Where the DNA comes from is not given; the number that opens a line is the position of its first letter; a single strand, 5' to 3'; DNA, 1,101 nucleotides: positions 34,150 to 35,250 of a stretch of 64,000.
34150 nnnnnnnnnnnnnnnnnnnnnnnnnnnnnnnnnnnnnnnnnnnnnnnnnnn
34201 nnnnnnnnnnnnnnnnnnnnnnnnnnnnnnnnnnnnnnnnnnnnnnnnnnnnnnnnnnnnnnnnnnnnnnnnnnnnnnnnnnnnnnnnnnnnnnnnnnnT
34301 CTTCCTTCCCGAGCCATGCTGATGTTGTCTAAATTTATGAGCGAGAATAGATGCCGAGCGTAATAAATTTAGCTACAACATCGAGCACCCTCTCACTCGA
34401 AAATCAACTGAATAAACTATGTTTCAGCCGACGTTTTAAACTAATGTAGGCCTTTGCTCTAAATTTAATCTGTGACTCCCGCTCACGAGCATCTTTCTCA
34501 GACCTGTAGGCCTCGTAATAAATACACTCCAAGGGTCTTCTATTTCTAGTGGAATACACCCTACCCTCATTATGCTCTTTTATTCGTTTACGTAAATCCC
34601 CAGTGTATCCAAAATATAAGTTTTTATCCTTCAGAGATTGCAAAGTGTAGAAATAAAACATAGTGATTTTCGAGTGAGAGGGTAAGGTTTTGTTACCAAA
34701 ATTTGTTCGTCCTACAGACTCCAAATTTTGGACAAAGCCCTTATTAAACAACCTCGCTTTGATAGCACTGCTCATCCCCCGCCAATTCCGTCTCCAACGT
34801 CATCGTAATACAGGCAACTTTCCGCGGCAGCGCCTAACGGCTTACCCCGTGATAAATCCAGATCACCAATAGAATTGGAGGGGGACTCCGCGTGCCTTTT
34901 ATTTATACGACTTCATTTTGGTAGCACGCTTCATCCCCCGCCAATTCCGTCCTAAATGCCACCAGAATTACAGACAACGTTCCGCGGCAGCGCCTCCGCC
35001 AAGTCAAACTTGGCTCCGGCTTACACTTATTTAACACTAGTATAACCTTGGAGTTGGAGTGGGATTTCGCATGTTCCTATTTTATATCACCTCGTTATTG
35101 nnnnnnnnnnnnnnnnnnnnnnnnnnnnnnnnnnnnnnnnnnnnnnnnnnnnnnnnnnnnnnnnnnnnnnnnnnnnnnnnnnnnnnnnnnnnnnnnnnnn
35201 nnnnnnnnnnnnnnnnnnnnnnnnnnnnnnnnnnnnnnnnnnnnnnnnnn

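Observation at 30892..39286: Candidate novel system: tandem VirD4/TraG-like ATPases + GIY-YIG nuclease + Cys-rich zinc-ribbon protein + membrane protein + sigma-r4/HARE-HTH regulator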

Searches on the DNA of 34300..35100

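Call 83: search_rna_families(source=window, start=34300, end=35100, threshold=evalue, max_evalue=1)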
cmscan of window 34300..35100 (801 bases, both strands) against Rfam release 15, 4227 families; matches with E-value up to 1: 0.
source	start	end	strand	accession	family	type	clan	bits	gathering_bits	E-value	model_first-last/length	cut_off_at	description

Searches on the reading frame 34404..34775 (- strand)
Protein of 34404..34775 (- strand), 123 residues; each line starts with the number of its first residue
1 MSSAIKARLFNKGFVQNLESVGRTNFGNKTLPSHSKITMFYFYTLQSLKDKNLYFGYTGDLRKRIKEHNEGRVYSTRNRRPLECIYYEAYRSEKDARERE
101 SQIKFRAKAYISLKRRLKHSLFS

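Call 3: search_protein_families(library=pfam, proteins=[window:34404-34775:-], max_evalue=0.1)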
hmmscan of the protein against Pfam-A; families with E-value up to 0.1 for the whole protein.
window:34404-34775:- (123 aa): 3 families
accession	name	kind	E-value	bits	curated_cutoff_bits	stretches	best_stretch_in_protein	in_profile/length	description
PF01541.30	GIY-YIG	-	1.3e-13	51.5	22.6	1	39-105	1-70/78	GIY-YIG catalytic domain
PF10544.15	T5orf172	-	0.0024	18.8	20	1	41-108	4-68/101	T5orf172 domain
PF13455.12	MUG113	-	0.0051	17.8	22.3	1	56-109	4-49/73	Meiotically up-regulated gene 113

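Call 4: search_protein_families(library=ncbifam, proteins=[window:34404-34775:-], max_evalue=0.1)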
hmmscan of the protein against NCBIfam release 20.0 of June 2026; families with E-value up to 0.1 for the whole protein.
window:34404-34775:- (123 aa): 0 families

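Call 7: search_protein_families(library=padloc, proteins=[window:34404-34775:-], max_evalue=0.01)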
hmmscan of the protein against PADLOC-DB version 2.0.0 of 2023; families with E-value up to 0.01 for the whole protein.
window:34404-34775:- (123 aa): 0 families

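Call 8: search_protein_families(library=phrogs, proteins=[window:34404-34775:-], max_evalue=0.01)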
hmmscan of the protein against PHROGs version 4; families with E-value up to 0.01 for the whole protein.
window:34404-34775:- (123 aa): 0 families
